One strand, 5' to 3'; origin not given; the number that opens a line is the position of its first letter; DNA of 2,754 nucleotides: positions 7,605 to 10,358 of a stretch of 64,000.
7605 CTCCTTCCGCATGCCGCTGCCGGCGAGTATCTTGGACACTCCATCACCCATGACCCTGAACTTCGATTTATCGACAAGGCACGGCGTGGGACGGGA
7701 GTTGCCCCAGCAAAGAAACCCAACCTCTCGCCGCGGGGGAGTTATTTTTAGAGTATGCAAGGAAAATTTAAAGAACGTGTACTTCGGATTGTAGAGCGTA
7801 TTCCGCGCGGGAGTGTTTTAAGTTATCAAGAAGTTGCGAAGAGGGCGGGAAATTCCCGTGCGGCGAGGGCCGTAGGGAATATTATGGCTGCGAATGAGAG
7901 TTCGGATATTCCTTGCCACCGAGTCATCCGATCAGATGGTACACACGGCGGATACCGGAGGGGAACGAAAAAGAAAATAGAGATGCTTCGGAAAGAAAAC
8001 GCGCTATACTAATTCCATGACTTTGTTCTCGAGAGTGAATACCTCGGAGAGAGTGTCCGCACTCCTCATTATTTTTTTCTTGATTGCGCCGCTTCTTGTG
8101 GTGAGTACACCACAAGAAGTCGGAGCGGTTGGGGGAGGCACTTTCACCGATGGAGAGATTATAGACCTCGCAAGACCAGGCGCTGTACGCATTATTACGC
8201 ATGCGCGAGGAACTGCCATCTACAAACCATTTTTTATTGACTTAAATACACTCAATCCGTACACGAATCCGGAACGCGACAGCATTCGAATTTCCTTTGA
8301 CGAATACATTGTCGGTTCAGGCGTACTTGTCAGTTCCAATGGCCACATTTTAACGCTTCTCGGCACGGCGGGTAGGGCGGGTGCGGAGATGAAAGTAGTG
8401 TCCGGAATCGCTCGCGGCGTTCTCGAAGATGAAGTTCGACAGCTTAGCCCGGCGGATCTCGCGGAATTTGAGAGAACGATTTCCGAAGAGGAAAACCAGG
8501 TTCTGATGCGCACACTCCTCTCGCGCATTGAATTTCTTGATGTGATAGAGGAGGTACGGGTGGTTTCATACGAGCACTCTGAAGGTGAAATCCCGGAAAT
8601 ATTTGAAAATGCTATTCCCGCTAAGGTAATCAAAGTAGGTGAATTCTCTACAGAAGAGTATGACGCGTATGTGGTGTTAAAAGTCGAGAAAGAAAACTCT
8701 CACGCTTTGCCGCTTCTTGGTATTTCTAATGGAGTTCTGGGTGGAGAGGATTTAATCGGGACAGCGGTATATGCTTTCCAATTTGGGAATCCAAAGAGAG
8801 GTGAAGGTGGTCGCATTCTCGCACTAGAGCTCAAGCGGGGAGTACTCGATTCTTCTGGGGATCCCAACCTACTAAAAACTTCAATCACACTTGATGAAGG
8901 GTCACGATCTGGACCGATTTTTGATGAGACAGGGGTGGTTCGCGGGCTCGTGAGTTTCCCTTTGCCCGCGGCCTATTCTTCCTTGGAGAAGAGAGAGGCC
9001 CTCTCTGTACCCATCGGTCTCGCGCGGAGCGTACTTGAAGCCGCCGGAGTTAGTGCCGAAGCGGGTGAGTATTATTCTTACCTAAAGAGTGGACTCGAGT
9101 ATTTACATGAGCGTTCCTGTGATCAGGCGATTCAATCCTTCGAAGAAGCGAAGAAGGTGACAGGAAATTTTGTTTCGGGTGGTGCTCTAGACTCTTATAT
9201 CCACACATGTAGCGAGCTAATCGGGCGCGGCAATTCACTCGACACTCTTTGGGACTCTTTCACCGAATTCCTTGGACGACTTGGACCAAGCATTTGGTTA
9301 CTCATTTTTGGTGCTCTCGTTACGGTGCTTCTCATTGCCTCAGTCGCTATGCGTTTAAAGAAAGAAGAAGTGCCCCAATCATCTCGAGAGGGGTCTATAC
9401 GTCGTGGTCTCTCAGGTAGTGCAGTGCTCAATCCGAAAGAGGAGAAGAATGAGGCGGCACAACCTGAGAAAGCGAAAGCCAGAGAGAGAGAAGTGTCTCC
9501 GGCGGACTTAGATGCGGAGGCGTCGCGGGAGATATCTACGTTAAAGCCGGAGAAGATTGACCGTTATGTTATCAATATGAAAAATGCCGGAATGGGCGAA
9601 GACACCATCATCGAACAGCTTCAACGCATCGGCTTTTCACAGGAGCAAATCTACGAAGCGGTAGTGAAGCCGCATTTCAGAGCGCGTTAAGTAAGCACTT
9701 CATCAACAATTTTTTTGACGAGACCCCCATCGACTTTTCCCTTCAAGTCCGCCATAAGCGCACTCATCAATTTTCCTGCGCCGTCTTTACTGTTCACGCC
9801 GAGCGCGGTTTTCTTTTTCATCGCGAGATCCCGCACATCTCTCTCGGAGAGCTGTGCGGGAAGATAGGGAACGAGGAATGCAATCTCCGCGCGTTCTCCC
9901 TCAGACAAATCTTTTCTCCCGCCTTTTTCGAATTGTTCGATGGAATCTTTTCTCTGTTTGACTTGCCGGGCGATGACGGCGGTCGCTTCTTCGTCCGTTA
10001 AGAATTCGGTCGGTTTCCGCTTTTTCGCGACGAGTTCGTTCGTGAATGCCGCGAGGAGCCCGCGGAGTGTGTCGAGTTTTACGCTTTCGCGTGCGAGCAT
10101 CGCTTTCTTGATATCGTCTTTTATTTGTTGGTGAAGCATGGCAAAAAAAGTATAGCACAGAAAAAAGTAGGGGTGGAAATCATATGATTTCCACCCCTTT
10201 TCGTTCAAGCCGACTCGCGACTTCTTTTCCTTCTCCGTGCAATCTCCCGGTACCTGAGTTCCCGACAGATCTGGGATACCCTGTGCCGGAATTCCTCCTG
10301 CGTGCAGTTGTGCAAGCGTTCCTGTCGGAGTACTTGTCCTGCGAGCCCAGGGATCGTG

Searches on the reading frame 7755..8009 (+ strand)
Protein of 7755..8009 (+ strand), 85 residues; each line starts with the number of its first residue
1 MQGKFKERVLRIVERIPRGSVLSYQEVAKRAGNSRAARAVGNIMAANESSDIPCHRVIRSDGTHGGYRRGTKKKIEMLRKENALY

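Call 39: search_protein_families(library=pfam, proteins=[window:7755-8009:+], max_evalue=0.01)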
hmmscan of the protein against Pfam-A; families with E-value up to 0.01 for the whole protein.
window:7755-8009:+ (85 aa): 1 family
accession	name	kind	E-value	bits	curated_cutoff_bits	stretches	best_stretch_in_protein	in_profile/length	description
PF01035.26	DNA_binding_1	-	7.4e-29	99.9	27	1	4-82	1-80/81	6-O-methylguanine DNA methyltransferase, DNA binding domain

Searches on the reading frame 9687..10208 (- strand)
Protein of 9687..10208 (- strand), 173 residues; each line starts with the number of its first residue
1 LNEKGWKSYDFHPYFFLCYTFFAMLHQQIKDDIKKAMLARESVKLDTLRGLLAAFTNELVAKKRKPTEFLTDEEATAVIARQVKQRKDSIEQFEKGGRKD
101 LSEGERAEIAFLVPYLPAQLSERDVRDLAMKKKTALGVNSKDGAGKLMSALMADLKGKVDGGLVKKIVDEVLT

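Call 34: search_protein_families(library=pfam, proteins=[window:9687-10208:-], max_evalue=0.01)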
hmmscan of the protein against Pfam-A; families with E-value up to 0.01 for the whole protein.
window:9687-10208:- (173 aa): 1 family
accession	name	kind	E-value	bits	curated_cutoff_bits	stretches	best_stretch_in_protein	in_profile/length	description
PF09424.15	YqeY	-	1.9e-39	135.5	27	1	27-172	2-143/143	Yqey-like protein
